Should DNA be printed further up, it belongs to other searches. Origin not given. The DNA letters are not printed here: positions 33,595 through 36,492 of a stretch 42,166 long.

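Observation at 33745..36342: Orphan LanB-type enzyme with only the glutamylation domain (small LanB / PEARL-like) and no RiPP partner genes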

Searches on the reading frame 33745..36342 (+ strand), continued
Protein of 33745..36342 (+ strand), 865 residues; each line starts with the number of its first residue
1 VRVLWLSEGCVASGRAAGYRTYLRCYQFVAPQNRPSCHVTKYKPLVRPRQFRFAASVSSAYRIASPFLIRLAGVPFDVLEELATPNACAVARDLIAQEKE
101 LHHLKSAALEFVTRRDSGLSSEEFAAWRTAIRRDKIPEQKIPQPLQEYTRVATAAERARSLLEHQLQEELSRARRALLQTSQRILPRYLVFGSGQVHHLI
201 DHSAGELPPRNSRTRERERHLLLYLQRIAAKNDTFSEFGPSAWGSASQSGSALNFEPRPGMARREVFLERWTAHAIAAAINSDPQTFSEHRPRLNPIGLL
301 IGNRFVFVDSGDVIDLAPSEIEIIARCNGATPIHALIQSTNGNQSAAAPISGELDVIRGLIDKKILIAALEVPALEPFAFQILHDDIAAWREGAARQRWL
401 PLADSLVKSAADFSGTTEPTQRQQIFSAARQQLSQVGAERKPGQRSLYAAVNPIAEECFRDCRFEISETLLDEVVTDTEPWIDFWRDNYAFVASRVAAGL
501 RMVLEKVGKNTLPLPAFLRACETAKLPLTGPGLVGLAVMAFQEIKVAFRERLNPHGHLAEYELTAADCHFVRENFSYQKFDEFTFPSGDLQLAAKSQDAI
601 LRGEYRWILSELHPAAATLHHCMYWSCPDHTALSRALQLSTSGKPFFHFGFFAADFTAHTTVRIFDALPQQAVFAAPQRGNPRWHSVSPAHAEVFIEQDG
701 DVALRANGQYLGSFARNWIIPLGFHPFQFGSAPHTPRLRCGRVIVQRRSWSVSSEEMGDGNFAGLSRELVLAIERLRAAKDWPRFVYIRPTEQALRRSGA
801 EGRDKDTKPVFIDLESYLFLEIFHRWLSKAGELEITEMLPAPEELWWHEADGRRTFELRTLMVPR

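Call 58: search_protein_families(library=pfam, proteins=[L085:1-2238:-, L085:4746-7199:+, L085:7196-9469:+, L086:1-1527:+, L086:3950-4390:+, L086:4387-4803:+, L086:4800-5054:+, L086:6454-6981:+, L084:4598-5089:+, L084:551-1672:+], max_evalue=0.01)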
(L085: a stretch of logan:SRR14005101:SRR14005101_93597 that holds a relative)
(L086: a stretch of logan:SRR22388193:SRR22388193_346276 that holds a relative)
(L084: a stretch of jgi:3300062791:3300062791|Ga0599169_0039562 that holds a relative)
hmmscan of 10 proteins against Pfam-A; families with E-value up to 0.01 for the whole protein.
L085:1-2238:- (746 aa): 1 family
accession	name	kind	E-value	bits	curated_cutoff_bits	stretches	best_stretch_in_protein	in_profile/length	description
PF04738.18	Lant_dehydr_N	-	4.4e-18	65.2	28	3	136-258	9-127/649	Lantibiotic dehydratase, N terminus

L085:4746-7199:+ (817 aa): 1 family
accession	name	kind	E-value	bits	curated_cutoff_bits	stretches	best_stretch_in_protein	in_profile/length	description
PF04738.18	Lant_dehydr_N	-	8.5e-14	51.1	28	3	677-738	575-634/649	Lantibiotic dehydratase, N terminus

L085:7196-9469:+ (758 aa): 0 families

L086:1-1527:+ (508 aa): 1 family
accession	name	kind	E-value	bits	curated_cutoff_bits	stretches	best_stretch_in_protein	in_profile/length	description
PF25210.1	Kelch_FKB95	-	0.0064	16.6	70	0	254-303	110-162/268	FKB95, Kelch-repeats domain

L086:3950-4390:+ (146 aa): 0 families

L086:4387-4803:+ (138 aa): 0 families

L086:4800-5054:+ (84 aa): 0 families

L086:6454-6981:+ (175 aa): 0 families

L084:4598-5089:+ (163 aa): 2 families
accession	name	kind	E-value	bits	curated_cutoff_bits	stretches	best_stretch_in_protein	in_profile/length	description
PF07977.19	FabA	-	5.7e-11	42.6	23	1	5-116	8-136/138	FabA-like domain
PF03061.28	4HBT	-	0.0079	16.9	20.6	0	53-99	16-62/79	Thioesterase superfamily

L084:551-1672:+ (373 aa): 1 family
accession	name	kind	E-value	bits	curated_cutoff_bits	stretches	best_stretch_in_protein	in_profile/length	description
PF00291.31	PALP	-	1.4e-47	162.9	35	1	39-332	6-276/295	Pyridoxal-phosphate dependent enzyme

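Call 61: search_solved_structures(query=A2, max_evalue=10, show_alignments=3)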
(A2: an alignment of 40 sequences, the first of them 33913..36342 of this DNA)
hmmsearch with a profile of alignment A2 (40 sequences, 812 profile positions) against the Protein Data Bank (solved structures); distinct sequences matched with E-value up to 10: 6.
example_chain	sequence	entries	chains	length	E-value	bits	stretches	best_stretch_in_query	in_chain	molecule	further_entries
6ec7_A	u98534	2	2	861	2.3e-26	95.8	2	669-800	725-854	Lantibiotic dehydratase domain protein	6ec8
9jhq_A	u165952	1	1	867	2e-13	53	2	672-785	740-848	Goadsporin biosynthetic protein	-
9wgd_A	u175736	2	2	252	0.079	14.6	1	518-576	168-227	Molybdenum ABC transporter, periplasmic molybdate-binding protein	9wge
5sxy_A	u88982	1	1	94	0.096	14.3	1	256-303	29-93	Bifunctional coenzyme PQQ synthesis protein C/D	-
2k3p_A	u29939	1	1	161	0.63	11.6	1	410-495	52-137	TuSp1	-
2lse_A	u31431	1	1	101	1.3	10.6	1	48-139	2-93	Four Helix Bundle Protein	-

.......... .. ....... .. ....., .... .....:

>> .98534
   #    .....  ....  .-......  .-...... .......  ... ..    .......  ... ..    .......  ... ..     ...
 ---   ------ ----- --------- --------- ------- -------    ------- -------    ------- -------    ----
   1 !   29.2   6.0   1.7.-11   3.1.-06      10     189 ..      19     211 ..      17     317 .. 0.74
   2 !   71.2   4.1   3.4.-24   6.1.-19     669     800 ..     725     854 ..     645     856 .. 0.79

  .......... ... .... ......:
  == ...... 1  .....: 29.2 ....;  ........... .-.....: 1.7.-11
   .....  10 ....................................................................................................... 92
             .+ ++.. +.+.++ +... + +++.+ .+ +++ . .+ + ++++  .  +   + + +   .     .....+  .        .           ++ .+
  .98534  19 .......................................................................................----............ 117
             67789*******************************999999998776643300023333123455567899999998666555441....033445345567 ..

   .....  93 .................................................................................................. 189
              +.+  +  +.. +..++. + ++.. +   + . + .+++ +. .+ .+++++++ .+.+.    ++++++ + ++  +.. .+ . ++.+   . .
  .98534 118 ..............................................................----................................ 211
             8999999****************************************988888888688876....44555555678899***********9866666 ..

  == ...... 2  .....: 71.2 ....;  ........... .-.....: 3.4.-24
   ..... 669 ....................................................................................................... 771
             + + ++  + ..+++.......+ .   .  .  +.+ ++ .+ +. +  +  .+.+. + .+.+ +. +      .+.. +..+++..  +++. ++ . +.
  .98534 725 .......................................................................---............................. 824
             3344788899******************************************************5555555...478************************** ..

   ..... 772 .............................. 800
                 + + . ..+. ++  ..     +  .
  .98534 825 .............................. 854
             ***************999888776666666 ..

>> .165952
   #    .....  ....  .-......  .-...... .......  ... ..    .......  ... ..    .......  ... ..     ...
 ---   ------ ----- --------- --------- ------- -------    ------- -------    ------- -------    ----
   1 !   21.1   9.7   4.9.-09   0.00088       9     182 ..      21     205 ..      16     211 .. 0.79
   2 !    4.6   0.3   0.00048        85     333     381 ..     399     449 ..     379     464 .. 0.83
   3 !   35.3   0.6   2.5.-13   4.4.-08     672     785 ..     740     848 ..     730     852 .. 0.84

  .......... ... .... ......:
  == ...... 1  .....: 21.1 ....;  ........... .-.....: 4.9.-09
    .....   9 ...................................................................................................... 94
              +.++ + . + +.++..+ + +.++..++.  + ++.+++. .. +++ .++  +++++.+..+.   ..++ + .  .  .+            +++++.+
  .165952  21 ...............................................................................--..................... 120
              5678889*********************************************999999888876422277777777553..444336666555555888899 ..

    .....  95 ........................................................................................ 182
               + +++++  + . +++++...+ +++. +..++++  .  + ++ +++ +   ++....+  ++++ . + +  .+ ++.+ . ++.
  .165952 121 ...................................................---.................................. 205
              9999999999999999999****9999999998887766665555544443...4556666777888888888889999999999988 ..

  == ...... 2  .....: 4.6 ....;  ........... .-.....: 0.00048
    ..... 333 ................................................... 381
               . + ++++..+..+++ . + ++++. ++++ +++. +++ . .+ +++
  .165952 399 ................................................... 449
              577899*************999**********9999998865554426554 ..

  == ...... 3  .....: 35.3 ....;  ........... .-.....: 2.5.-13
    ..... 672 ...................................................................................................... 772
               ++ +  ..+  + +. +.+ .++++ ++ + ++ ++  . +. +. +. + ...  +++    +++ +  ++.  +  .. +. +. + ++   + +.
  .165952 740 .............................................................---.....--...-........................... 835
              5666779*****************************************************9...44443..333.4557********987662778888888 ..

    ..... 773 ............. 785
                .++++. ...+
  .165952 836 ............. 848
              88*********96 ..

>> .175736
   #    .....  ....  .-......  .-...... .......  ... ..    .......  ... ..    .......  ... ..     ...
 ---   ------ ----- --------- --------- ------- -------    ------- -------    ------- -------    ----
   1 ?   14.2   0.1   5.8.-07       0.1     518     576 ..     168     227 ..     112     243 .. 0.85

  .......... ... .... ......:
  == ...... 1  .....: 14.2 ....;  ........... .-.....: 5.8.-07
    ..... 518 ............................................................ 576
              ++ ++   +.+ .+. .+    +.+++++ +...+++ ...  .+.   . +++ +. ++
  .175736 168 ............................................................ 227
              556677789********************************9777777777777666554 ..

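Call 66: find_encoding_contigs(protein=P0125, flank=10000, max_places=2)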
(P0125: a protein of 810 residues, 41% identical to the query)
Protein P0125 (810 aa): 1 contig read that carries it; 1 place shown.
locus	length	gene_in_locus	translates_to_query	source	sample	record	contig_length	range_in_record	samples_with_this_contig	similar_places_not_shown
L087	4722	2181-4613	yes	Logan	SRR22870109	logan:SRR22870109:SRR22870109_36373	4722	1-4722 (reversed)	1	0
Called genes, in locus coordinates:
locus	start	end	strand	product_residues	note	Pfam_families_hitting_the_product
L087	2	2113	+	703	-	?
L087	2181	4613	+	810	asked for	PF04738:Lant_dehydr_N (weak)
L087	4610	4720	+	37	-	?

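Call 67: find_encoding_contigs(protein=P0131, flank=10000, max_places=2)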
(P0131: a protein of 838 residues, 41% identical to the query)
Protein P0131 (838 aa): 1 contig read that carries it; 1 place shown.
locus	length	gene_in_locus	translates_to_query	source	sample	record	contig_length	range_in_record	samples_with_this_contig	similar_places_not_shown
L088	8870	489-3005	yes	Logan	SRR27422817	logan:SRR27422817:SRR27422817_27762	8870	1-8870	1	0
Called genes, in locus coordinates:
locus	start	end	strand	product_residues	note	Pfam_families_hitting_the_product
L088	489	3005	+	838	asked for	PF04738:Lant_dehydr_N (weak)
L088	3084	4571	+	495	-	-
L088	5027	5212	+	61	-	PF06348:DUF1059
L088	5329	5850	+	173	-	PF16697:Yop-YscD_cpl, PF00498:FHA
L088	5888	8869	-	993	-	?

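Call 74: find_related_loci(query=A2, collection=metagenome_contigs, flank=10000)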
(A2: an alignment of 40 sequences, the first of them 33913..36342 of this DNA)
Query A2 (809 aa) in metagenome_contigs; peptide patterns used: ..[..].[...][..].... (x = any residue, [..] = any of these).
599 stretches matched a pattern (row limit reached: there are more); 579 encode a relative of the query (tblastn E <= 1e-3); the best 80 are kept; 80 distinct loci.
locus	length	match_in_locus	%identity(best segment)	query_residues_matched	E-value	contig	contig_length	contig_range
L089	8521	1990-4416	100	1-809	0e+0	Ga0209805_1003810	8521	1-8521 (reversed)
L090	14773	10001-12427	92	1-809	0e+0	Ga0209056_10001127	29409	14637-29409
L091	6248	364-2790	91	1-809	0e+0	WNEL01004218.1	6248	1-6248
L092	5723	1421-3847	91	1-809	0e+0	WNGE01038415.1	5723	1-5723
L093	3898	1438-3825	91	1-809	0e+0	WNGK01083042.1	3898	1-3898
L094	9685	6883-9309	90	1-809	0e+0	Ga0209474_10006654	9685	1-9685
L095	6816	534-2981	90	1-809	0e+0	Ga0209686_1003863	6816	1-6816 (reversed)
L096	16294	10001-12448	89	1-809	0e+0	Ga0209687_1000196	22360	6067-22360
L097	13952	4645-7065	87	1-809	0e+0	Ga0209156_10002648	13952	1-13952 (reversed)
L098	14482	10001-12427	87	1-809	0e+0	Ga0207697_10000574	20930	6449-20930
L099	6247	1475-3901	86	1-809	0e+0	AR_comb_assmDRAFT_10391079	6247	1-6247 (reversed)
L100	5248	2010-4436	86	1-809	0e+0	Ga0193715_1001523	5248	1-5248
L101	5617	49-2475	86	1-809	0e+0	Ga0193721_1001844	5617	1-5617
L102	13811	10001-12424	85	1-809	0e+0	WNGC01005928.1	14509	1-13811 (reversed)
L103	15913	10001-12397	80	1-809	0e+0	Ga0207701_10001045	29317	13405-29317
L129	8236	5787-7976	67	1-809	0e+0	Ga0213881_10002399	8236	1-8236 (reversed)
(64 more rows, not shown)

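Call 86: predict_structure(alignment_id=A2)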
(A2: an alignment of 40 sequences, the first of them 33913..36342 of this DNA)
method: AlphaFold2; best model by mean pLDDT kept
length: 809 residues; sequences in the alignment: 40
mean_pLDDT: 93.3   pTM: 0.91
mean pLDDT of the five models: 93.3, 92.1, 91.3, 91.1, 90.8
residues with pLDDT >= 90: 700; 70-90: 74; 50-70: 34; < 50: 1
segments of 3 or more residues with pLDDT < 50: none
pLDDT, mean of each block of 10 residues (from residue 1): 88 96 98 98 95 92 90 93 90 96 97 97 94 80 77 93 95 91 95 88 93 95 97 97 97 97 96 95 64 75 98 96 96 98 98 97 94 95 68 81 95 96 97 98 97 95 97 95 96 94 97 97 96 97 95 96 95 97 96 90 94 97 95 98 97 97 92 88 97 96 86 97 97 93 70 95 97 95 97 95 97
secondary structure, 60 per line:
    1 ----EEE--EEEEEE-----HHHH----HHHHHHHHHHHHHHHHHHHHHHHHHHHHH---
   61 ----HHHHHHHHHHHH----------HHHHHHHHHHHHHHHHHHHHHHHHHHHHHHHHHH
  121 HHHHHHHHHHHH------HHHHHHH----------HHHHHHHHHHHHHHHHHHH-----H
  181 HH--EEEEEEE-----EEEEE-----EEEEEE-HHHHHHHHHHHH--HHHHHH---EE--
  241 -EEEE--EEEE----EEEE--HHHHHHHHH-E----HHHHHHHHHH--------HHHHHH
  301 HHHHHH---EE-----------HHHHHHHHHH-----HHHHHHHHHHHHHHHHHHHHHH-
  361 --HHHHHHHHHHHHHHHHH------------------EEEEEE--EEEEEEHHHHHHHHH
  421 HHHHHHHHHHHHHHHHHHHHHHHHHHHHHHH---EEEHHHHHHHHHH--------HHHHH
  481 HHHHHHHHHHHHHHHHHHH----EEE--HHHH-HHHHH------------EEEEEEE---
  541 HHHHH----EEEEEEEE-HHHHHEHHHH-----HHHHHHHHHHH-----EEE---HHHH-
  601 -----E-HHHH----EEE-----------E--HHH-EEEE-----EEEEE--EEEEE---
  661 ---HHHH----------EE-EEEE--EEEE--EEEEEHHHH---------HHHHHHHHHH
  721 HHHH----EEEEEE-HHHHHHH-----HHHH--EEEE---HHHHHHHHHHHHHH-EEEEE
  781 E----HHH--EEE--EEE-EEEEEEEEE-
elements in order (helices of 4 or more, strands of 3 or more residues): E5-7 E10-15 H21-24 H29-57 H65-76 H87-132 H139-145 H156-174 E185-191 E197-201 E207-212 H214-225 H228-233 E242-245 E248-251 E256-259 H262-270 H277-286 H295-306 H323-332 H338-359 H363-379 E398-403 E406-411 H412-451 E455-457 H458-467 H476-499 E504-506 H509-512 H514-518 E531-537 H541-545 E550-557 H559-563 H565-568 H574-584 E590-592 H596-599 H608-611 E616-618 E637-640 E646-650 E653-657 H664-667 E681-684 E687-690 E693-697 H698-701 H711-724 E729-734 H736-742 H748-751 E754-757 H761-774 E776-781 E791-793 E796-798 E800-808
